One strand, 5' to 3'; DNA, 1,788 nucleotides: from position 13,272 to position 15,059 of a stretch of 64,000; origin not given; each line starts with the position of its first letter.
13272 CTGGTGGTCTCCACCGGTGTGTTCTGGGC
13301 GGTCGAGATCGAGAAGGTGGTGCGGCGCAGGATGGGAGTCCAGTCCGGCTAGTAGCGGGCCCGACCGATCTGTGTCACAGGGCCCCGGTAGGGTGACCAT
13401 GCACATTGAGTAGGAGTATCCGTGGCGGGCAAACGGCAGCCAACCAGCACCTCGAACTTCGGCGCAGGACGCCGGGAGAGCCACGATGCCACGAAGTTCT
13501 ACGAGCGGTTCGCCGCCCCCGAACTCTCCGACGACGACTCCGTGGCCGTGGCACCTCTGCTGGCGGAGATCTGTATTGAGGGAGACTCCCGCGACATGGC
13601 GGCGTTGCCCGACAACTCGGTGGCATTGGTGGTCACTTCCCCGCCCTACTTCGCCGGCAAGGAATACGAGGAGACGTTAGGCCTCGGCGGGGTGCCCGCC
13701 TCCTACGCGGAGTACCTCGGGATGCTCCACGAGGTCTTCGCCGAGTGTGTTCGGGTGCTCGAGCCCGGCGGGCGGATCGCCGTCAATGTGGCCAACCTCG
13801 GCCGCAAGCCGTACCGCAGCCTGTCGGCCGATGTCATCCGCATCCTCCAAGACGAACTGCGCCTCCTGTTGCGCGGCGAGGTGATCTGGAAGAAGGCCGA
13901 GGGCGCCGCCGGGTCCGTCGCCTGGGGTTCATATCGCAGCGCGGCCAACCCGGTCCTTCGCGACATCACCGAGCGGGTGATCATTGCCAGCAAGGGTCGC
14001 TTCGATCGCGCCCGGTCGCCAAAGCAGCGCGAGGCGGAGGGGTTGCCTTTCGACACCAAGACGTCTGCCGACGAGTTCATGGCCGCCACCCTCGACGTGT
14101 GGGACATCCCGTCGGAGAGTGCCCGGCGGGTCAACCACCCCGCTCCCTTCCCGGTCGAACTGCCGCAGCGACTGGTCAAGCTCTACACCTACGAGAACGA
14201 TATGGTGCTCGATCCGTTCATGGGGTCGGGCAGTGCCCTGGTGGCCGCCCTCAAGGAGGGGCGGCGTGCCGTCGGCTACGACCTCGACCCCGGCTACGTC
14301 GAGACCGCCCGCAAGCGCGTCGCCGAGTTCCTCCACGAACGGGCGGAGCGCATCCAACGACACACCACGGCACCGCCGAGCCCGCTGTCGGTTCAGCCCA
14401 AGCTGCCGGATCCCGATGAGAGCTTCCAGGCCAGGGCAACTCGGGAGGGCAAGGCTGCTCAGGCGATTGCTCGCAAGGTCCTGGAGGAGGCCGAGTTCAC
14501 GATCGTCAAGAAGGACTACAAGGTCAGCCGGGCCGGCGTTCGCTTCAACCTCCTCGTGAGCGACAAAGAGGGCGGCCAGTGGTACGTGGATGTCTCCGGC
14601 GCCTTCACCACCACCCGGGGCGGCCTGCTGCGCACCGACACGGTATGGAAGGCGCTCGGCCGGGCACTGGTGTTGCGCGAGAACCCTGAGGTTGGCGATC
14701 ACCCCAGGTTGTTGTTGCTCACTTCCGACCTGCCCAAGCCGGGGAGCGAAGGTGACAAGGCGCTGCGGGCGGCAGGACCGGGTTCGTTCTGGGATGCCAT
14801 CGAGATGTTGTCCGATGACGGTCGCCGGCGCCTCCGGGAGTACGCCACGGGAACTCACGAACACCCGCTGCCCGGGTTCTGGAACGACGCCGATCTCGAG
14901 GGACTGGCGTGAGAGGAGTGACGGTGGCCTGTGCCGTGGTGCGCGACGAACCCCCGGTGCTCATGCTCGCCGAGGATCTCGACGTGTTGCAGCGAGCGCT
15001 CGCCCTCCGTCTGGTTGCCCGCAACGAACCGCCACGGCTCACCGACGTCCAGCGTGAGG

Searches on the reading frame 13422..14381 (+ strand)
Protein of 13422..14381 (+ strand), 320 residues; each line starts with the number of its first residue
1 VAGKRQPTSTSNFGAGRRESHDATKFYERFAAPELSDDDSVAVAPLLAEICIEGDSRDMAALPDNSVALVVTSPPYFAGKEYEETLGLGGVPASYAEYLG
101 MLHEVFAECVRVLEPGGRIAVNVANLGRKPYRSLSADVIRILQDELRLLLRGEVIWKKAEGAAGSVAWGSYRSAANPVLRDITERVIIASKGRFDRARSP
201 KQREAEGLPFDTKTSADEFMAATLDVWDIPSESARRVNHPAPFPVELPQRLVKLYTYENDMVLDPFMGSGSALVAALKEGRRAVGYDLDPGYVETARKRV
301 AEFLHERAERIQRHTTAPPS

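Call 45: search_dna_similar(query=window:13422-14381:+, collection=plasmids, mode=protein, max_evalue=1e-20, max_rows=25)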
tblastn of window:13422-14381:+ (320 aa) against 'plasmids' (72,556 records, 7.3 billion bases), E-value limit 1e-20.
Records with a match: 26; places in all: 26; records where one place covers at least 80% of the query: 1.
Best place of each record, by identity: <60% 26.
By first word of the organism name: Escherichia 8; Salmonella 4; Helicobacter 4; Paracoccus 2; Paraburkholderia 1; Rhodanobacter 1; Klebsiella 1; Haloferacaceae 1; Calditerrivibrio 1; Acinetobacter 1; and 2 more.
By predicted mobility (MOB-suite, as given by PLSDB): mobilizable 15; non-mobilizable 10; conjugative 1.
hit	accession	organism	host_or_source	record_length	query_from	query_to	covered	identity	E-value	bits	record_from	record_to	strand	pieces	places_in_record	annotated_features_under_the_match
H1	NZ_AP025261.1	Paraburkholderia terrae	-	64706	54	307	79%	35.2%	1e-34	140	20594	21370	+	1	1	site-specific DNA-methyltransferase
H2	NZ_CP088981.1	Rhodanobacter denitrificans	soil,well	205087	52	288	74%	35.4%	2e-24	111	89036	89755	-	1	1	site-specific DNA-methyltransferase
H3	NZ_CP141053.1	Paracoccus denitrificans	-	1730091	48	303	80%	32.6%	9e-27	117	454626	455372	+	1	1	none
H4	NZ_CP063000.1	Klebsiella pneumoniae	Homo sapiens,Gall bladder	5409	41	294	79%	32.3%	3e-24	110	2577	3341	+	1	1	site-specific DNA-methyltransferase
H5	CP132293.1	Haloferacaceae archaeon XH8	cell culture,Pickle salt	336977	54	302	78%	33.0%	1e-25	114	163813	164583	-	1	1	record has no annotation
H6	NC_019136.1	Salmonella enterica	-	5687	47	294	78%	32.6%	6e-25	112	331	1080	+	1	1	site-specific DNA-methyltransferase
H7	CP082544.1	Salmonella enterica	Chicken Legs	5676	47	294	78%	32.6%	8e-25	112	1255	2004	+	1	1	site-specific DNA-methyltransferase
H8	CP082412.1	Salmonella enterica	animal-swine-market swine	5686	47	294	78%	32.6%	8e-25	112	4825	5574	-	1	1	none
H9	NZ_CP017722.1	Salmonella enterica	food,mango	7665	47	294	78%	32.6%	8e-25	112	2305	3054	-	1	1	site-specific DNA-methyltransferase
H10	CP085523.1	Escherichia coli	culture,feces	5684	47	294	78%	32.6%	9e-25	111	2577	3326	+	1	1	site-specific DNA-methyltransferase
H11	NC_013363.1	Escherichia coli O26:H11 str. 11368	-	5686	47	294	78%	32.6%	9e-25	111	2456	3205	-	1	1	site-specific DNA-methyltransferase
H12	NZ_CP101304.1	Escherichia coli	Homo sapiens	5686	47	294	78%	32.6%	9e-25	111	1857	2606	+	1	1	site-specific DNA-methyltransferase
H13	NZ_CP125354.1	Escherichia fergusonii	chicken meat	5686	47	294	78%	32.6%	9e-25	111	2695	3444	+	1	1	site-specific DNA-methyltransferase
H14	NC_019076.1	Escherichia coli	-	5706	47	294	78%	32.6%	9e-25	111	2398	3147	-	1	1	site-specific DNA-methyltransferase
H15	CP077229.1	Escherichia coli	Seth Lab strain,Seth Lab Isolate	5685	47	294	78%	32.6%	9e-25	111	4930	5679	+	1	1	none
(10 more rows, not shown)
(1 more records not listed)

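Call 76: search_solved_structures(query=window:13422-14381:+, max_evalue=0.001, show_alignments=1)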
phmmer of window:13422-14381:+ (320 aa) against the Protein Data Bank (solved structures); distinct sequences matched with E-value up to 0.001: 14.
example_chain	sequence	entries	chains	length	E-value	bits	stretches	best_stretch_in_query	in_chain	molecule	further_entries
2zie_A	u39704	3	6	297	5.2e-36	127.6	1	54-302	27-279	Putative modification methylase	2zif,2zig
8urk_A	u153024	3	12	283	4.3e-16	62.2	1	224-301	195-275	Methyltransferase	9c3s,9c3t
9c3u_A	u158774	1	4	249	5.7e-16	61.7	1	224-300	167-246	Methyltransferase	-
8s9m_A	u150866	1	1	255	9.6e-16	61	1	226-302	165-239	DNA cytosine-N4 methyltransferase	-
8s9n_A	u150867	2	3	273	9.9e-16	61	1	226-302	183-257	DNA cytosine-N4 methyltransferase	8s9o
1nw8_A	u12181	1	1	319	4.9e-13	52.1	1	13-303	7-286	MODIFICATION METHYLASE RSRI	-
1eg2_A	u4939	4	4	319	5.1e-13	52.1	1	13-303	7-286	MODIFICATION METHYLASE RSRI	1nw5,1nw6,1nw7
1boo_A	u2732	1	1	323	1.1e-10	44.4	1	239-299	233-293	PROTEIN (N-4 CYTOSINE-SPECIFIC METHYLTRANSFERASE PVU II)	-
5hek_A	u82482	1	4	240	2.9e-09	39.7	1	235-306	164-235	Adenine specific DNA methyltransferase (DpnA)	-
5hfj_A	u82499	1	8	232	2.5e-08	36.6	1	235-301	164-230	Adenine specific DNA methyltransferase (DpnA)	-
6pbd_A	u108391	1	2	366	4.1e-08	36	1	238-304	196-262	Modification methylase CcrMI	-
1g60_A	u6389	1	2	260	4.9e-08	35.7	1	236-296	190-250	Adenine-specific Methyltransferase MboIIA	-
5e71_A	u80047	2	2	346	0.00038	22.9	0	230-300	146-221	N2, N2-dimethylguanosine tRNA methyltransferase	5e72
8vyd_A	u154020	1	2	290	0.00058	22.3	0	103-147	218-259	SAM-dependent methyltransferase, UPF0020 family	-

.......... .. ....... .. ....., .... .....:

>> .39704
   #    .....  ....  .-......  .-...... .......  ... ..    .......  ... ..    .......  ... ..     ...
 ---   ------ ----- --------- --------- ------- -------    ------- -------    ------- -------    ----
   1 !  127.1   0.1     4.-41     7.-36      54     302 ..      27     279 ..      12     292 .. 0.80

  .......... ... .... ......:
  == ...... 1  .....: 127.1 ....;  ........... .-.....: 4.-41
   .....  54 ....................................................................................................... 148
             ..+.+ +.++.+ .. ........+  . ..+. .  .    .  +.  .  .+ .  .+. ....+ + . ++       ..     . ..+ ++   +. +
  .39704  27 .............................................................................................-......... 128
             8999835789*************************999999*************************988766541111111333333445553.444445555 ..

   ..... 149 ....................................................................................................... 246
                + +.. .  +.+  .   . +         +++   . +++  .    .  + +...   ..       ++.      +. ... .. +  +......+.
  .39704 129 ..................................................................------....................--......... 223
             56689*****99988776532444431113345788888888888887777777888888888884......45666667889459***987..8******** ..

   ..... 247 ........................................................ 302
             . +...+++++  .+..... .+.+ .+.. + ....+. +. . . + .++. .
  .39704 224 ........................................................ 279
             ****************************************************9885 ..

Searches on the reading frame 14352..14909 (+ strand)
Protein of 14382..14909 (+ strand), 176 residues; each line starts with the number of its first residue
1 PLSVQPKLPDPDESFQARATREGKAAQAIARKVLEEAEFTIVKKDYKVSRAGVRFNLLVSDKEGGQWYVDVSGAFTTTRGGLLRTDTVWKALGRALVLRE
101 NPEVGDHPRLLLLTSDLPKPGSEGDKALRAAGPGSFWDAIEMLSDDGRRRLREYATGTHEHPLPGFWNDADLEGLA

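Call 28: search_protein_families(library=phrogs, proteins=[window:14382-14909:+], max_evalue=1)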
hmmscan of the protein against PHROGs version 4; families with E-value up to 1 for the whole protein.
window:14382-14909:+ (176 aa): 2 families
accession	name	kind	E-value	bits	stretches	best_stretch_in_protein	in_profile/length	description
phrog_20603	-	unknown function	0.26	12.5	1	14-36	13-35/59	-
phrog_15592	-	unknown function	0.52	11.6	0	63-91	34-62/68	-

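Call 51: search_solved_structures(query=A7, max_evalue=10, show_alignments=2)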
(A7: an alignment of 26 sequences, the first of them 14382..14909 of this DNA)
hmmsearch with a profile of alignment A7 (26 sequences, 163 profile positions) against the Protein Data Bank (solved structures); distinct sequences matched with E-value up to 10: 8.
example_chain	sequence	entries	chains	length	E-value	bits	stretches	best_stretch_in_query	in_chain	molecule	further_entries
6fx4_A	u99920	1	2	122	0.041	16.7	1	125-158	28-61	E3 ubiquitin-protein ligase SMURF2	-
1zvd_A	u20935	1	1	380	0.26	14.1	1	125-158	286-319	Smad ubiquitination regulatory factor 2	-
7m3q_A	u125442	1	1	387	0.27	14.1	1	125-158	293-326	E3 ubiquitin-protein ligase SMURF2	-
9fsj_A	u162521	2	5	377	0.33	13.7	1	125-158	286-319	E3 ubiquitin-protein ligase SMURF1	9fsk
9fsh_A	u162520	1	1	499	0.35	13.7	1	125-158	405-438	E3 ubiquitin-protein ligase SMURF2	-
6zj3_LS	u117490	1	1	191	0.36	13.6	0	3-40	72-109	Ribosomal protein uL5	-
8t5c_D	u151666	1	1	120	0.76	12.6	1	37-79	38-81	D5 nanobody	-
2dqt_H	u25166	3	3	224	1.9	11.3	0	38-69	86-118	IMMUNOGLOBULIN 6D9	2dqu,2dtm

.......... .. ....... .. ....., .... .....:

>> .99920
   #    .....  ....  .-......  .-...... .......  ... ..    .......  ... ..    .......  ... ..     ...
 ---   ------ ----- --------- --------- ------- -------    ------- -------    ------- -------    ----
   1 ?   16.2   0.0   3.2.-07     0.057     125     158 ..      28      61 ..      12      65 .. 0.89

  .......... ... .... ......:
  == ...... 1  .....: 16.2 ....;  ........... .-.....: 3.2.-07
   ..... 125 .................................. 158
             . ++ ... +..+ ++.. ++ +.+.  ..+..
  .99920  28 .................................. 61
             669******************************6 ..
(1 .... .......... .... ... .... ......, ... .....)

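Call 52: search_protein_families(library=pfam, alignment_id=A7, max_evalue=1)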
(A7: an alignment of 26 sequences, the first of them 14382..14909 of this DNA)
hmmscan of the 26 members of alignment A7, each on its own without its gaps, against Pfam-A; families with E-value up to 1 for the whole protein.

A. member 1, window:14382-14909:+ (176 aa): 3 families
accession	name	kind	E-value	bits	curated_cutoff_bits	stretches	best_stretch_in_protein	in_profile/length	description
PF14894.11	Lsm_C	-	0.013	15.7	27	1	15-53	4-41/63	Lsm C-terminal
PF00632.30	HECT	-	0.038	14.1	23.9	1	136-166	219-249/306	HECT-domain (ubiquitin-transferase)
PF22513.2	FitA-like_RHH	-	0.26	11.7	27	0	15-37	16-38/39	Antitoxin FitA-like, ribbon-helix-helix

B. families by the number of members that match (of 26 scanned): 11 families
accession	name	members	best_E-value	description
PF02021.23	UPF0102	5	0.00033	Uncharacterised protein family UPF0102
PF12694.12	cpYpsA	1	0.0047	Circularly permutated YpsA SLOG family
PF14894.11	Lsm_C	1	0.013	Lsm C-terminal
PF04883.17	HK97-gp10_like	1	0.028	Bacteriophage HK97-gp10, putative tail-component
PF00632.30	HECT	1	0.038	HECT-domain (ubiquitin-transferase)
PF23374.1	Fn3_arc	1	0.04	Archaeal fibronectin-III type-like domain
PF08502.15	LeuA_dimer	1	0.15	LeuA allosteric (dimerisation) domain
PF16450.11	Prot_ATP_ID_OB_C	1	0.17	Proteasomal ATPase OB C-terminal domain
PF22513.2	FitA-like_RHH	1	0.26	Antitoxin FitA-like, ribbon-helix-helix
PF01543.22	HCV_capsid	1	0.28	Hepatitis C virus capsid protein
PF19826.4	DUF6307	1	0.51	Family of unknown function (DUF6307)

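Call 63: find_homologous_proteins(query=window:14382-14909:+, max_evalue=0.001)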
Query window:14382-14909:+ (176 aa): 172 proteins with E <= 0.001 among 573 candidates; the best 120 are listed.
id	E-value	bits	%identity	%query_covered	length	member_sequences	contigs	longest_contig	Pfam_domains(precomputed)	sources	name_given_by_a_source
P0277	2.6e-66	241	85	73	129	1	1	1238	-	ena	-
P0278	6.6e-66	240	64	99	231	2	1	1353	PF01555.25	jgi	-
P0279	4.9e-58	214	61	95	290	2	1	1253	PF01555.25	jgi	jgi:site-specific DNA-methyltransferase (adenine-specific)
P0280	2.4e-56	208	61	98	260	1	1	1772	PF01555.25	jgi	jgi:site-specific DNA-methyltransferase (adenine-specific)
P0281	3.1e-55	205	60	95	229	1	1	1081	-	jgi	jgi:hypothetical protein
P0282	3.6e-53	198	61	92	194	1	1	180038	-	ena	-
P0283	2.2e-52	195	59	93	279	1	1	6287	PF01555.25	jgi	-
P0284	2.9e-52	195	59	97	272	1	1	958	PF01555.25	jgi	jgi:site-specific DNA-methyltransferase (adenine-specific)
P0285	3.8e-52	195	61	93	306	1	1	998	PF01555.25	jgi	jgi:hypothetical protein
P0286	5.7e-52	194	60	90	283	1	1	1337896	PF01555.25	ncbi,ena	-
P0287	1.1e-51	193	58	95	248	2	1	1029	PF01555.25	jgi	jgi:site-specific DNA-methyltransferase (adenine-specific)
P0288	1.7e-51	193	62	93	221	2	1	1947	-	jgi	jgi:site-specific DNA-methyltransferase (adenine-specific)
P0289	2.8e-51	192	63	91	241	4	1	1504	PF01555.25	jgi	jgi:site-specific DNA-methyltransferase (adenine-specific)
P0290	6.8e-51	191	59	91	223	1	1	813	-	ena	-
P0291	1.5e-50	190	56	96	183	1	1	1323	-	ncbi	-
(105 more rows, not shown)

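Call 69: predict_structure(alignment_id=A8)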
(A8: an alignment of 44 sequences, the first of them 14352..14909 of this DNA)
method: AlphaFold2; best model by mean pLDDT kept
length: 186 residues; sequences in the alignment: 44
mean_pLDDT: 90.6   pTM: 0.83
mean pLDDT of the five models: 90.6, 90.3, 89.7, 89.1, 86.8
residues with pLDDT >= 90: 136; 70-90: 31; 50-70: 19; < 50: 0
segments of 3 or more residues with pLDDT < 50: none
pLDDT, mean of each block of 10 residues (from residue 1): 67 71 79 92 98 97 97 98 73 92 96 93 96 97 96 97 98 96 84
secondary structure, 60 per line:
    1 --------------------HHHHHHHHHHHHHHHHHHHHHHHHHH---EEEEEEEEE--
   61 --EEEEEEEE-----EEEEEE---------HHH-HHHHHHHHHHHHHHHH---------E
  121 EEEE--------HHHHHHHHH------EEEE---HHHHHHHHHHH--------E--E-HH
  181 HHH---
elements in order: H21-46 E50-58 E63-70 E76-81 H95-110 E120-124 H133-141 E148-151 H155-165 H179-183

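Call 71: fold_search(model_id=the predicted structure, library=pdb)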
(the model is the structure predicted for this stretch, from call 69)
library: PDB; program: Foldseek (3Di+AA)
matches with E <= 10: 263; with E <= 0.001: 0
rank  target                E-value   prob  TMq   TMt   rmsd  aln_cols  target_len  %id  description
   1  2vld_A                4.0e-03  1.00  0.38  0.32   3.3       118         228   15  crystal structure of a repair endonuclease from Pyrococcus abyssi (released 2009-05-19)
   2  2vld_B                5.5e-03  1.00  0.38  0.32   3.3       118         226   15  crystal structure of a repair endonuclease from Pyrococcus abyssi (released 2009-05-19)
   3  4dav_A                5.8e-03  0.92  0.29  0.24   9.5       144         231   12  The structure of Pyrococcus Furiosus SfsA in complex with DNA (released 2014-10-01)
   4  5gke_A                9.5e-03  0.97  0.34  0.27   9.4       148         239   17  Structure of EndoMS-dsDNA1 complex (released 2016-11-02)
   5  2okf_A                1.7e-02  0.99  0.34  0.46   3.7        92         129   16  CRYSTAL STRUCTURE OF A FDXN ELEMENT EXCISION CONTROLLING FACTOR PROTEIN (AVA_3312) FROM ANABAENA VARIABILIS AT 1.60 A  (released 2007-01-30)
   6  2inb                  4.6e-02  0.96  0.34  0.46   3.7        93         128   17  Crystal structure of an XisH family protein (ZP_00107633.1) from Nostoc punctiforme PCC 73102 at 1.60 A resolution (released 2006-10-24)
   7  9dou_A                5.2e-02  0.63  0.32  0.09   9.3       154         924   13  Taeniopygia guttata R2 retrotransposon (R2Tg) initiating target-primed reverse transcription (released 2025-05-21)
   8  3bm3_A                7.5e-02  0.91  0.48  0.36   8.8       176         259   20  Restriction endonuclease PspGI-substrate DNA complex (released 2008-09-16)
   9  3dnx                  9.6e-02  0.92  0.28  0.34   3.2        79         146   14  SPO1766 protein of unknown function from Silicibacter pomeroyi. (released 2008-09-02)
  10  4dap                  9.6e-02  0.30  0.25  0.22  10.5       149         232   11  The structure of Escherichia coli SfsA (released 2013-08-14)
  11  3bm3_B                1.3e-01  0.82  0.48  0.36   8.6       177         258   20  Restriction endonuclease PspGI-substrate DNA complex (released 2008-09-16)
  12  8q3b_E                1.4e-01  0.69  0.37  0.34   6.0       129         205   14  The closed state of the ASFV apo-RNA polymerase (released 2024-02-14)
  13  1wtd_B                2.0e-01  0.30  0.29  0.22  12.0       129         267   10  Crystal structure of type II restrcition endonuclease, EcoO109I DNA-free form (released 2004-12-14)
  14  9nl2_A                2.1e-01  0.60  0.38  0.09   8.0       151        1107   12  Structure of R2 retrotransposon protein from Platysternon megacephalum initiating target-primed reverse transcription (released 2025-06-18)
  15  1wtd_A                2.1e-01  0.44  0.34  0.26   7.9       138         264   10  Crystal structure of type II restrcition endonuclease, EcoO109I DNA-free form (released 2004-12-14)
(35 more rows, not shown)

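Call 78: find_related_loci(query=A7, collection=metagenome_contigs, flank=4000)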
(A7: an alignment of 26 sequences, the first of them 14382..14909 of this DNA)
Query A7 (176 aa) in metagenome_contigs; peptide patterns used: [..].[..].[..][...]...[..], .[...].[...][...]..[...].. (x = any residue, [..] = any of these).
600 stretches matched a pattern (row limit reached: there are more); 509 encode a relative of the query (tblastn E <= 1e-3); the best 80 are kept; 80 distinct loci.
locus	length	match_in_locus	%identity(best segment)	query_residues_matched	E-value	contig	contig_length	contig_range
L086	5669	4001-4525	98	1-175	2e-113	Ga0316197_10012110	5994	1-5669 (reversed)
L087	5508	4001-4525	98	2-176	1e-112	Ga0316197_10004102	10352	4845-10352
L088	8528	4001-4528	96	1-176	5e-111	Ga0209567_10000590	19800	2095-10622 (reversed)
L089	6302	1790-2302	72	3-175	9e-81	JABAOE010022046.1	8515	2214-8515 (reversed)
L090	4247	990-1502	66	4-173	2e-71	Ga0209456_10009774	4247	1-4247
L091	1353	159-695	64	2-176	5e-75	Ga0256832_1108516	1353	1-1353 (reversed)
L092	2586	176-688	66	4-173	4e-71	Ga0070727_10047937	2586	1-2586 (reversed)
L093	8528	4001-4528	65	4-176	4e-69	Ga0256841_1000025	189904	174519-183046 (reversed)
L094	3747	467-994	64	3-173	2e-66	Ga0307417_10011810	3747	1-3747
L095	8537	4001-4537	62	3-176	9e-67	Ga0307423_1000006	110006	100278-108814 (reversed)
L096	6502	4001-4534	61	4-176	2e-64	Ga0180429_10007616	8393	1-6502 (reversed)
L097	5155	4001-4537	61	3-176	1e-62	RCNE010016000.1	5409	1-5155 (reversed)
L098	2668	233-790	59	3-176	3e-63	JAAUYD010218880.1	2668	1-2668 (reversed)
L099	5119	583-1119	61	3-176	1e-62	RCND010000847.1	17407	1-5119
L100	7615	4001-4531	62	7-176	4e-62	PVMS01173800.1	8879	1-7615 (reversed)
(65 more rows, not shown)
